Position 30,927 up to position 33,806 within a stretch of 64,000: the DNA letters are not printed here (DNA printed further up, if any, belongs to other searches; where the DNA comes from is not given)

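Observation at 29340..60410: Mu-type transposon without phage genes, delimited by TIRs and a CCGTT duplication, acting as a defence-gene carrier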

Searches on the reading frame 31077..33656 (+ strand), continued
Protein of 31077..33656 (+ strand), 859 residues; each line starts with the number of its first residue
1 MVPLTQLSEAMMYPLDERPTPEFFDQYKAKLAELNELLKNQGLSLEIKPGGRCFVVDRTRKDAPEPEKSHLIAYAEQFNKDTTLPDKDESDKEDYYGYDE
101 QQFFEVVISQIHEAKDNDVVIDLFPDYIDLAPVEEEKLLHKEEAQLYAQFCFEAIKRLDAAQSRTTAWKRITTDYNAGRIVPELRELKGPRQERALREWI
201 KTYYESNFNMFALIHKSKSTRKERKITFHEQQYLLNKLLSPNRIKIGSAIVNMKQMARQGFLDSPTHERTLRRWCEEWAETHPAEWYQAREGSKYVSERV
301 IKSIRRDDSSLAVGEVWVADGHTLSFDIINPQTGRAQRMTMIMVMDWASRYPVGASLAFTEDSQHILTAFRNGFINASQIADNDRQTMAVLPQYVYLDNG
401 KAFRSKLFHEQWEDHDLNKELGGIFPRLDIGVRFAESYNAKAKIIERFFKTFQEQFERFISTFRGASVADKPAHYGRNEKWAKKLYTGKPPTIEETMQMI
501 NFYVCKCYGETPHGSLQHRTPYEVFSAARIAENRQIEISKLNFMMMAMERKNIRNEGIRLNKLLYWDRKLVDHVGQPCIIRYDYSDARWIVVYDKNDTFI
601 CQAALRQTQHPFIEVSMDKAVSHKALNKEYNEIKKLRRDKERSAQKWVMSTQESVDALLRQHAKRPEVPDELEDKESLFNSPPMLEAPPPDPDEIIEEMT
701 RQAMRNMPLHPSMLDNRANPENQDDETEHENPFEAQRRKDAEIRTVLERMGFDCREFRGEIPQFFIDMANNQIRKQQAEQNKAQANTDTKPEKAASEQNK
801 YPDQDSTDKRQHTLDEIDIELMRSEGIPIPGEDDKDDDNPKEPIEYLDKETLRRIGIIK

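Call 62: find_encoding_contigs(protein=P0105, flank=10000, max_places=3)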
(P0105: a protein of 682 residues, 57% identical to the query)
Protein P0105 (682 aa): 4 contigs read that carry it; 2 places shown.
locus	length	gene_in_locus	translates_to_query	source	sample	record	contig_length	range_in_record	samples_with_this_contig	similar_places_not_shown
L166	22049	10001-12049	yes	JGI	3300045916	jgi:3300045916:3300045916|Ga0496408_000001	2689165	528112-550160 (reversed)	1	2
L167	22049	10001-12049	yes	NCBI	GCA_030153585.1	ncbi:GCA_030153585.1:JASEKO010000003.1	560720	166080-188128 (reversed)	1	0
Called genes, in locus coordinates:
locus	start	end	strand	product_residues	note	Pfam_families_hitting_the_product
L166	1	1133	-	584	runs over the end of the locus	PF02874:ATP-synt_ab_N, PF16886:ATP-synt_ab_Xtn, PF00006:ATP-synt_ab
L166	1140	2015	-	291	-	PF10962:DUF2764, PF01992:vATP-synt_AC39 (weak)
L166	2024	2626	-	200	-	PF01991:vATP-synt_E (weak)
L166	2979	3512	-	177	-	PF01558:POR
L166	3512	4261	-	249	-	PF02775:TPP_enzyme_C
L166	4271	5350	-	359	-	PF01855:POR_N, PF17147:PFOR_II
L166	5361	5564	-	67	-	PF12797:Fer4_2 (faint), PF12837:Fer4_6 (faint), PF13237:Fer4_10, PF14697:Fer4_21 (faint), PF00037:Fer4 (weak), PF12800:Fer4_4 (faint), PF12838:Fer4_7, PF13187:Fer4_9 (faint)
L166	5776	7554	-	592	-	PF13620:CarboxypepD_reg, PF13715:CarbopepD_reg_2, PF13860:FlgD_ig (weak), PF18962:Por_Secre_tail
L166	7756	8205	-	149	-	-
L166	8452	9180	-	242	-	PF12844:HTH_19 (faint), PF00717:Peptidase_S24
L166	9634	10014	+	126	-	-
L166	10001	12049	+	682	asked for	PF00665:rve (faint), PF09299:Mu-transpos_C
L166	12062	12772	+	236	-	PF05621:TniB (faint), PF13401:AAA_22, PF00004:AAA, PF13173:AAA_14 (weak)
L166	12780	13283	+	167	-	-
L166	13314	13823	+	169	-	-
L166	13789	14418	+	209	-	PF11363:DUF3164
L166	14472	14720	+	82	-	PF12728:HTH_17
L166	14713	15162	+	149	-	-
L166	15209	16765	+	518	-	-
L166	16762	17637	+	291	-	PF04233:Phage_Mu_F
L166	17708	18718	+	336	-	PF04245:NA37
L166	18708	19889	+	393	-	-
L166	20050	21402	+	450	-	PF01555:N6_N4_Mtase (faint)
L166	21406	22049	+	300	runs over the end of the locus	-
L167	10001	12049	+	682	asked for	PF00665:rve (faint), PF09299:Mu-transpos_C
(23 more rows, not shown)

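Call 65: search_protein_families(library=phrogs, proteins=[L166:12780-13283:+, L166:13314-13823:+, L166:13789-14418:+, L166:14713-15162:+, L166:15209-16765:+, L166:16762-17637:+, L166:17708-18718:+, L166:18708-19889:+, L166:20050-21402:+, L166:10001-12049:+], max_evalue=0.00001)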
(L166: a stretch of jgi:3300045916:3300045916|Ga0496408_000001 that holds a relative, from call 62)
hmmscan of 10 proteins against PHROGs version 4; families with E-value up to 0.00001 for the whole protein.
L166:12780-13283:+ (167 aa): 0 families

L166:13314-13823:+ (169 aa): 0 families

L166:13789-14418:+ (209 aa): 1 family
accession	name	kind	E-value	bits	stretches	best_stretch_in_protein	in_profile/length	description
phrog_846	-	unknown function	1.4e-60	205.5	1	12-208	6-206/207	-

L166:14713-15162:+ (149 aa): 2 families
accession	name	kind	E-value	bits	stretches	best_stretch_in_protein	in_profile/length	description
phrog_4151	-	DNA, RNA and nucleotide metabolism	8e-09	36.5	1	4-146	3-146/154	DNA binding protein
phrog_1889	-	head and packaging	1.2e-07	32.6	0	10-54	8-54/276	terminase small subunit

L166:15209-16765:+ (518 aa): 2 families
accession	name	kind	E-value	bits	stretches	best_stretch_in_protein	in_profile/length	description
phrog_38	-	head and packaging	9.5e-54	184.2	1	19-503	249-706/760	terminase large subunit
phrog_5573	-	head and packaging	6.1e-12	46.5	1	273-498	18-232/250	terminase large subunit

L166:16762-17637:+ (291 aa): 7 families
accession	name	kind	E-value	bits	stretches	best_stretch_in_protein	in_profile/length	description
phrog_241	-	head and packaging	1.3e-11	45.3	1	182-291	214-273/679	head morphogenesis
phrog_115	-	head and packaging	1.8e-11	45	1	123-289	203-315/665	minor head protein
phrog_2841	-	head and packaging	3.3e-10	40.6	1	121-224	183-287/525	minor head protein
phrog_13868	-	unknown function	2.5e-08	34.3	1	133-235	175-276/359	-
phrog_4728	-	head and packaging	7.8e-08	32.5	1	123-289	181-297/591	head morphogenesis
phrog_595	-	head and packaging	1.7e-06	28.7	1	19-289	71-295/513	head maturation protease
phrog_6577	-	unknown function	5.1e-06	26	1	43-224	26-208/1066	-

L166:17708-18718:+ (336 aa): 1 family
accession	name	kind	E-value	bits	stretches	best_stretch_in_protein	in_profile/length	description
phrog_3767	-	DNA, RNA and nucleotide metabolism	8.1e-33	114.8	1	1-330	3-335/338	nucleoid associated protein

L166:18708-19889:+ (393 aa): 1 family
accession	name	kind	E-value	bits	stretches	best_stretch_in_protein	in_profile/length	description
phrog_5023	-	unknown function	2e-11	44.5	1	124-374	124-383/412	-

L166:20050-21402:+ (450 aa): 3 families
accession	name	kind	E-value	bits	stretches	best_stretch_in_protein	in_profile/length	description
phrog_18146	-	other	7.7e-45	154.6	1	60-425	41-416/452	DNA methyltransferase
phrog_10183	-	other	2e-11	43.9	1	79-141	103-167/889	DNA methyltransferase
phrog_67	-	other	4.4e-07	30.3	0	86-121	298-333/743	DNA methyltransferase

L166:10001-12049:+ (682 aa): 3 families
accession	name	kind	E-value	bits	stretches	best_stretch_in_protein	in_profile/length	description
phrog_310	-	integration and excision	6.7e-87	293.9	1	138-646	154-650/696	transposase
phrog_15639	-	unknown function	5.3e-10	40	1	358-597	15-255/301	-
phrog_956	-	integration and excision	3.2e-07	30.7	1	284-554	58-300/436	transposase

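Call 68: search_solved_structures(query=A2, max_evalue=1)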
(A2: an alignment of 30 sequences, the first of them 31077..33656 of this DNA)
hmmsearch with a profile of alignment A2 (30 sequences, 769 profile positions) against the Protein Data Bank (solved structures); distinct sequences matched with E-value up to 1: 4.
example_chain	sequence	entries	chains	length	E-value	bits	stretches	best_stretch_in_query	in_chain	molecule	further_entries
7svw_A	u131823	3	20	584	5.8e-11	45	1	303-623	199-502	TnsB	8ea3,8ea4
8rdu_R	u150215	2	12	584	5.8e-11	45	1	303-623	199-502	TnsB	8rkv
8aa5_AP1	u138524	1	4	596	6.1e-11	44.9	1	303-623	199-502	TnsB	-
1bcm_A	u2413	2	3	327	0.57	12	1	551-593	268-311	BACTERIOPHAGE MU TRANSPOSASE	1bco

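Call 69: search_dna_similar(query=window:31077-33656:+, collection=plasmids, mode=protein, max_evalue=0.001, max_rows=25, rows=best)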
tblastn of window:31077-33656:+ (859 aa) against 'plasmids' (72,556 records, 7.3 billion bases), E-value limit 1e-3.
Records with a match: 199; places in all: 203; records where one place covers at least 80% of the query: 0.
Best place of each record, by identity: <60% 199.
By first word of the organism name: Enterococcus 50; Staphylococcus 40; Pseudosulfitobacter 16; Acetobacter 11; Sphingobium 11; Klebsiella 9; Dinoroseobacter 9; Sphingomonas 7; Yersinia 4; Escherichia 3; and 26 more.
By predicted mobility (MOB-suite, as given by PLSDB): mobilizable 98; non-mobilizable 62; conjugative 39.
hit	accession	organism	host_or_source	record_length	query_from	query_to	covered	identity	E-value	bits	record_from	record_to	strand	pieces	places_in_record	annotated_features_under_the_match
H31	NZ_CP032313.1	Pannonibacter phragmitetus BB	cell culture,soil under ...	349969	232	642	48%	25.8%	2e-12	79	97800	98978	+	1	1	transposase domain-containing protein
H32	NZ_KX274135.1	Staphylococcus arlettae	chicken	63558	193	658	54%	22.4%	2e-8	66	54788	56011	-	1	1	Mu transposase C-terminal domain-containing protein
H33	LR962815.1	Enterococcus faecalis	-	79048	162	621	54%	22.7%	5e-8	65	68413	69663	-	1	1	none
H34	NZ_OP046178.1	Enterococcus faecalis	-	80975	162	621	54%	22.7%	5e-8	65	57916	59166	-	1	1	Mu transposase C-terminal domain-containing protein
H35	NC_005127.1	Staphylococcus aureus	-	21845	193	658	54%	22.0%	3e-8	65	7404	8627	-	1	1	Mu transposase C-terminal domain-containing protein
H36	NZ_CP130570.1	Staphylococcus saprophyticus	surface swab,International Space Station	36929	193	658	54%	22.0%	4e-8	65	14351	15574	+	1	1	Mu transposase C-terminal domain-containing protein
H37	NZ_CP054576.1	Staphylococcus saprophyticus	Homo sapiens,whole organism,urine ...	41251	193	658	54%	22.0%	4e-8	65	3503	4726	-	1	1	Mu transposase C-terminal domain-containing protein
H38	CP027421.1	Staphylococcus cohnii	Homo sapiens,peripheral blood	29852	193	658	54%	22.0%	4e-8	65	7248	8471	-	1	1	none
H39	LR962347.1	Enterococcus faecalis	-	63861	162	603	51%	22.7%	8e-8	64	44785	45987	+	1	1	none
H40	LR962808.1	Enterococcus faecalis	-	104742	162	603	51%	22.7%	9e-8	64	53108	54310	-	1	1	none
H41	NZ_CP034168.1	Enterococcus avium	Homo sapiens,bile from holelithiasis ...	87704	162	603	51%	22.5%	2e-8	66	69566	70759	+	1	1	Mu transposase C-terminal domain-containing protein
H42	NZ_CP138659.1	Enterococcus faecalis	animal,Pig rectum feces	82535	162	603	51%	22.5%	7e-7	61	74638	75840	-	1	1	Mu transposase C-terminal domain-containing protein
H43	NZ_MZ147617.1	Listeria ivanovii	-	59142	193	655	54%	21.4%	1e-7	63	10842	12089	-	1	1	Mu transposase C-terminal domain-containing protein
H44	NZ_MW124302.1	Listeria ivanovii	-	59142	193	655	54%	21.4%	1e-7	63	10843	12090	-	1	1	Mu transposase C-terminal domain-containing protein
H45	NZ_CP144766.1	Enterococcus faecalis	-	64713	194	621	50%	22.0%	4e-6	59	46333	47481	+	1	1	Mu transposase C-terminal domain-containing protein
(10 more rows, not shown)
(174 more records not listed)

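Call 70: search_dna_similar(query=window:31077-33656:+, collection=phages, mode=protein, max_evalue=0.001, max_rows=15, rows=best)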
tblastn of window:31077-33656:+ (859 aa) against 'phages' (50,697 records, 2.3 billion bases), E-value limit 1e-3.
Records with a match: 258; places in all: 258; records where one place covers at least 80% of the query: 0.
Best place of each record, by identity: <60% 258.
By first word of the organism name: Pseudomonas 119; Ralstonia 94; Bacteriophage 7; Burkholderia 4; Klebsiella 3; Bacillus 3; Yersinia 3; Rhodobacter 3; Mannheimia 2; Sinorhizobium 2; and 13 more.
By host as written in the record: Ralstonia solanacearum 67; - 41; Pseudomonas aeruginosa 33; Pseudomonas aeruginosa PA14 32; Ralstonia solanacearum Race 3, Biovar 1 6; Bacillus alcalophilus CGMCC 1.3604 3; Klebsiella pneumoniae 2; Mannheimia haemolytica 3927A 2; and 58 more.
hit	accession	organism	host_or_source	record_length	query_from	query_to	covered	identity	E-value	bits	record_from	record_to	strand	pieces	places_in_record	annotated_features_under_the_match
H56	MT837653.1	Bacteriophage sp.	human fecal samples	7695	106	635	62%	21.9%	1e-10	72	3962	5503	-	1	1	record has no annotation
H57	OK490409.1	Klebsiella phage Kp4852-3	Klebsiella pneumoniae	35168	131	616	57%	22.4%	3e-12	77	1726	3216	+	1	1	record has no annotation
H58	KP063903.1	Bacillus phage BalMu-1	Bacillus alcalophilus CGMCC 1.3604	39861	290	661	43%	28.7%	1e-21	107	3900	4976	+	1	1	transposase A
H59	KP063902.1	Bacillus phage BalMu-1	Bacillus alcalophilus CGMCC 1.3604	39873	290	661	43%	28.7%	1e-21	107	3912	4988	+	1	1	transposase A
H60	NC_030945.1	Bacillus phage BalMu-1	Bacillus alcalophilus CGMCC 1.3604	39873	290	661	43%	28.7%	1e-21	107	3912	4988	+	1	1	transposase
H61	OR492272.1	Fusobacterium phage phiRTG5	Fusobacterium necrophorum subsp. ...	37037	195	603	48%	24.9%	2e-21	107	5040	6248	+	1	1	transposase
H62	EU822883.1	Burkholderia phage KS10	-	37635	249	608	42%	26.8%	2e-21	106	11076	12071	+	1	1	gp16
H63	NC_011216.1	Burkholderia phage KS10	Burkholderia cenocepacia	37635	249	608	42%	26.8%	2e-21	106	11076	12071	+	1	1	transposase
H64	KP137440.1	Mannheimia phage vB_MhM_3927AP2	Mannheimia haemolytica 3927A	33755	287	667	44%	25.2%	7e-15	86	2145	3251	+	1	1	transposase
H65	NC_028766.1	Mannheimia phage vB_MhM_3927AP2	Mannheimia haemolytica 3927A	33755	287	667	44%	25.2%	7e-15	86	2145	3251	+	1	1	transposase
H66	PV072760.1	Burkholderia phage vB_PR2c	Burkholderia sp.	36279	249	608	42%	26.5%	5e-21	105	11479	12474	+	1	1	hypothetical protein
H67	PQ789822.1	Burkholderia phage vB_D1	Burkholderia sp.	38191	249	608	42%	26.5%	5e-21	105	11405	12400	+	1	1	hypothetical protein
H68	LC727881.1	Stx2c-converting phage Stx2c_JNE082796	-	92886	305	658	41%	25.8%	1e-13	81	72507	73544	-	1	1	region of the inserted Bacteriophage Mu-like phage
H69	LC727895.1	Stx1a-converting phage Stx1_JNE122137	-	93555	305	658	41%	25.8%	1e-13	81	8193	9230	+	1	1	region of the inserted Bacteriophage Mu-like phage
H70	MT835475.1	Bacteriophage sp.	human fecal samples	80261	262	595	39%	26.9%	5e-15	86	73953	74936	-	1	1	record has no annotation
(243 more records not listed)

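Call 77: search_protein_families(library=padloc, alignment_id=A1, max_evalue=1e-10)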
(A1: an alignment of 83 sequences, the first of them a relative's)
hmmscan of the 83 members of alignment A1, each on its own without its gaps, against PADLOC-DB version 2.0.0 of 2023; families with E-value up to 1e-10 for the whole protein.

A. member 1, L005:14363-15205:+ (280 aa): 0 families

B. families by the number of members that match (of 83 scanned): 182 families (the first 25 are shown)
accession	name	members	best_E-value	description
PDLC04151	HEC-05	2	4e-105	-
PDLC01995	RtcR_PspF2--CARF_AAA_HTH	2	4.2e-90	-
PDLC04150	HEC-05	2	3.7e-66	-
PDLC02196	IetA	2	1.4e-27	-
PDLC04232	IetA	2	5.1e-22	-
PDLC02195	IetA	2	2.6e-18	-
PDLC03841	LeoBC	2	2.1e-15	-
PDLC02508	BrxL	1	0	BrxL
PDLC03830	ZacC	1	0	-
PDLC02506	BrxL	1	1.4e-188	BrxL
PDLC04664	PDC-M47A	1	6.5e-159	-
PDLC03829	ZacB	1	9.1e-150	-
PDLC04033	PD-T4-4_A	1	6.1e-131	-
PDLC02509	BrxL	1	9.1e-117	BrxL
PDLC01465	PrimPol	1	1.5e-96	"CAS-I,CAS-II,CAS-III,CAS-IV,CAS-V,CAS-VI; associated"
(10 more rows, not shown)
